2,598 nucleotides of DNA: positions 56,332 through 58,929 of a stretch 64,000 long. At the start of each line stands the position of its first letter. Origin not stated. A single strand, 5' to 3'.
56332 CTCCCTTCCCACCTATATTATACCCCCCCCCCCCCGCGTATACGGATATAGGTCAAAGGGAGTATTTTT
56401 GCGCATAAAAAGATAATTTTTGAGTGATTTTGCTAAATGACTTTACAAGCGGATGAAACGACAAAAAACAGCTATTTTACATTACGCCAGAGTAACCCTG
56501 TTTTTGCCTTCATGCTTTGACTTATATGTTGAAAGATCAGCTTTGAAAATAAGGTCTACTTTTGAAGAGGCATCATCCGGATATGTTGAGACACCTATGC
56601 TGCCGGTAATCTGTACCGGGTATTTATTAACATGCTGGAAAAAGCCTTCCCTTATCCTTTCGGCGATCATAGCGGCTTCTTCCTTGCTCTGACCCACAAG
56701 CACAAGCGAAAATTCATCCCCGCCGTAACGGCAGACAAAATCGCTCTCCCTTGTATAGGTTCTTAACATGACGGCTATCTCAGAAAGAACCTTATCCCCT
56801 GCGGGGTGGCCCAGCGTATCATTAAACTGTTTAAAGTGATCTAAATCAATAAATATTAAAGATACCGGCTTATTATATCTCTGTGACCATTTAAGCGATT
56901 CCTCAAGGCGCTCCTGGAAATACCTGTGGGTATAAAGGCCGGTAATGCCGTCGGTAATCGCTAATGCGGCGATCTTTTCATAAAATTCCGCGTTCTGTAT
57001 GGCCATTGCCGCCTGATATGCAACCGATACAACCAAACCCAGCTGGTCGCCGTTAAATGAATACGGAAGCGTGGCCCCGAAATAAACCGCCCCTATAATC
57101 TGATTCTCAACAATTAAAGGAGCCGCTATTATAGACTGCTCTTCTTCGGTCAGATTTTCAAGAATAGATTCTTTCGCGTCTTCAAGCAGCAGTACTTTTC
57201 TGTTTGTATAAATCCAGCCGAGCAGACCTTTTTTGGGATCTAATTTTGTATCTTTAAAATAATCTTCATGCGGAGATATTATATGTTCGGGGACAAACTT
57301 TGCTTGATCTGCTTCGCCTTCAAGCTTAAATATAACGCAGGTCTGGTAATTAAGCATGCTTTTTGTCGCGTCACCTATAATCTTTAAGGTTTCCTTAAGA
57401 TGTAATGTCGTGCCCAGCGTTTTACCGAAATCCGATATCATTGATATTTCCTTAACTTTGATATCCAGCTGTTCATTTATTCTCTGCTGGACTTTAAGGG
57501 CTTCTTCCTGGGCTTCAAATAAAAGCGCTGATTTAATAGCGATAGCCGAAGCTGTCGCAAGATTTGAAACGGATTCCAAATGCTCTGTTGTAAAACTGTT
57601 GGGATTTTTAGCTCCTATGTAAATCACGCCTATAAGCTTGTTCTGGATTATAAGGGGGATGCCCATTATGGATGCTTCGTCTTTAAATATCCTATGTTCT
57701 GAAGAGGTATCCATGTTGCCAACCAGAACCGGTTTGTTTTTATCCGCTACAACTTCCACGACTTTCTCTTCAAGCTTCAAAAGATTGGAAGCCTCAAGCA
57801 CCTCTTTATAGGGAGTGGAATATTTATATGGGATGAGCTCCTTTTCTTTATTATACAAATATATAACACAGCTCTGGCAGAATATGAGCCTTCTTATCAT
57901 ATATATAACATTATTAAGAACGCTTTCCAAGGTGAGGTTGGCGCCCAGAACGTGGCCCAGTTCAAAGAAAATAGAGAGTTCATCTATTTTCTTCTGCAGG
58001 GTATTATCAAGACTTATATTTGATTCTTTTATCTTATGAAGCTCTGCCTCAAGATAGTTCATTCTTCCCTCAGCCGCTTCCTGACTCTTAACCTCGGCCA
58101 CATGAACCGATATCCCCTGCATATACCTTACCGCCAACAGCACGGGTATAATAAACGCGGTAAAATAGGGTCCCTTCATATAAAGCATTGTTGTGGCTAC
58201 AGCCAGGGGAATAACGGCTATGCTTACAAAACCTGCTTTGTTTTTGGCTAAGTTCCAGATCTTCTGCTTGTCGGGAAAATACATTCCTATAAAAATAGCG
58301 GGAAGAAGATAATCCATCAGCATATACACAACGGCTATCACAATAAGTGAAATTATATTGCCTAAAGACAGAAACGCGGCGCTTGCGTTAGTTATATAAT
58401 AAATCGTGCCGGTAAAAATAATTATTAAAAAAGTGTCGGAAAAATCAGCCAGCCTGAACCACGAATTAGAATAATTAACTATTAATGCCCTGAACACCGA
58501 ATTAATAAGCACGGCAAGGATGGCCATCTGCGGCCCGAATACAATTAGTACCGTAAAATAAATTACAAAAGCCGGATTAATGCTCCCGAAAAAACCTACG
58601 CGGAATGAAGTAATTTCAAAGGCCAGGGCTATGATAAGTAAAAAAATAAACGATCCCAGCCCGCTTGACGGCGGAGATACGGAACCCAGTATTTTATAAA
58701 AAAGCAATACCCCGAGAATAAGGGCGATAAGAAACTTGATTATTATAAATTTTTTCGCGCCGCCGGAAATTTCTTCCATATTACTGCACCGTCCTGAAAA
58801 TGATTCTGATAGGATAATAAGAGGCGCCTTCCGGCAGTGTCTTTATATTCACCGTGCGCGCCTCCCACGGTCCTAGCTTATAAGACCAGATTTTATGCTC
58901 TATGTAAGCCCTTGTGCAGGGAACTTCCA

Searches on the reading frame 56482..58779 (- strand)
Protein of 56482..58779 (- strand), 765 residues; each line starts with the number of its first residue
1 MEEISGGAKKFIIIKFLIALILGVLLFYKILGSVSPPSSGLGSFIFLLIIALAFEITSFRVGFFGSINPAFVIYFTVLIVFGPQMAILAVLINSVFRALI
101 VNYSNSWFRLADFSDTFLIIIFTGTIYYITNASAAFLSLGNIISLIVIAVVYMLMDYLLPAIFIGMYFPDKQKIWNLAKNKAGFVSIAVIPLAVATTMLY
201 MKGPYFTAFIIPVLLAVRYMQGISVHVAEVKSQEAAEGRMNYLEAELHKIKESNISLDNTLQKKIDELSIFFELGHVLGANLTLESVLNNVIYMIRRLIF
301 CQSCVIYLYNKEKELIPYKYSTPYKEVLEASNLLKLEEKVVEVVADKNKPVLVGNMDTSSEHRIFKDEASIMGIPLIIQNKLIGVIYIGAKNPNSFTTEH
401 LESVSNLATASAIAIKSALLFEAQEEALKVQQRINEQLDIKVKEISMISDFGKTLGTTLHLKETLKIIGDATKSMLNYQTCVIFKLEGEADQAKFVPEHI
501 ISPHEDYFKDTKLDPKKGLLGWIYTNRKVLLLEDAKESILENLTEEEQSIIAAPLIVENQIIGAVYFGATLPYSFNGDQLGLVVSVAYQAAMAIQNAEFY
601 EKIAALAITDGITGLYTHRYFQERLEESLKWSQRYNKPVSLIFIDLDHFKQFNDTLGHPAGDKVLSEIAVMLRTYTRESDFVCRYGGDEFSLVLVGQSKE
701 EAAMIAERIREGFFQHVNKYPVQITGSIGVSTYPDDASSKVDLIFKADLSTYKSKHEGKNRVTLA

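Call 24: search_protein_families(library=ncbifam, proteins=[window:56482-58779:-], max_evalue=1e-10)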
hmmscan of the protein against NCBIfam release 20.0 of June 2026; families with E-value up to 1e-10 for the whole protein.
window:56482-58779:- (765 aa): 20 families
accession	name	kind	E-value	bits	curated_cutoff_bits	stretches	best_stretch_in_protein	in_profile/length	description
NF041606.1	dguan_cyc_DgcA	equivalog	2.2e-50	171.5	370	1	536-765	110-339/340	diguanylate cyclase DgcA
TIGR00254.1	GGDEF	domain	2.2e-48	164.1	37.4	1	605-764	3-166/168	diguanylate cyclase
NF007135.0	PRK09581.1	equivalog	1.6e-42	145.9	474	1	602-763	287-453/457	PleD family two-component system response regulator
NF051473.1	DigCycDgcsShew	equivalog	2.1e-37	129.1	400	1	591-762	119-288/291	diguanylate cyclase DgcS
NF038266.1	diguan_SiaD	equivalog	8.2e-37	126.9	290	1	585-762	76-252/252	biofilm regulation diguanylate cyclase SiaD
NF007423.1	PRK09966.1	equivalog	4.2e-36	124.7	325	1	602-755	234-390/390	diguanylate cyclase DgcN/YfiN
NF007298.0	PRK09776.1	equivalog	4.1e-34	117.7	1135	1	600-764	677-844/1111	diguanylate cyclase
NF007380.0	PRK09894.1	equivalog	2.2e-33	115.9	256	1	604-764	126-286/296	diguanylate cyclase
NF047654.1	DiguCycDgcRLepto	equivalog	1.3e-31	109.6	500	1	598-762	124-293/295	diguanylate cyclase DgcR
NF007599.0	PRK10245.1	equivalog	4.1e-31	107.8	402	1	584-764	189-369/371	diguanylate cyclase AdrA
NF045675.1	PhdiestaseDibA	equivalog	2.9e-30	105.2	980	1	593-761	191-360/623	phosphodiesterase DibA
NF040885.1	diguan_DgcJ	equivalog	3.7e-29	101.9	500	1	592-760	326-491/493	diguanylate cyclase DgcJ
NF011955.1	PRK15426.1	equivalog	9.1e-27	93.4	408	1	606-763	397-559/564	cellulose biosynthesis regulator diguanylate cyclase DgcQ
NF007474.0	PRK10060.1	equivalog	6e-25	87.5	782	1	600-761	230-391/663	cyclic di-GMP phosphodiesterase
NF047872.1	GGDEF_GdpS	equivalog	1.5e-23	83.6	400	1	608-763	188-348/355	GGDEF domain-containing protein GdpS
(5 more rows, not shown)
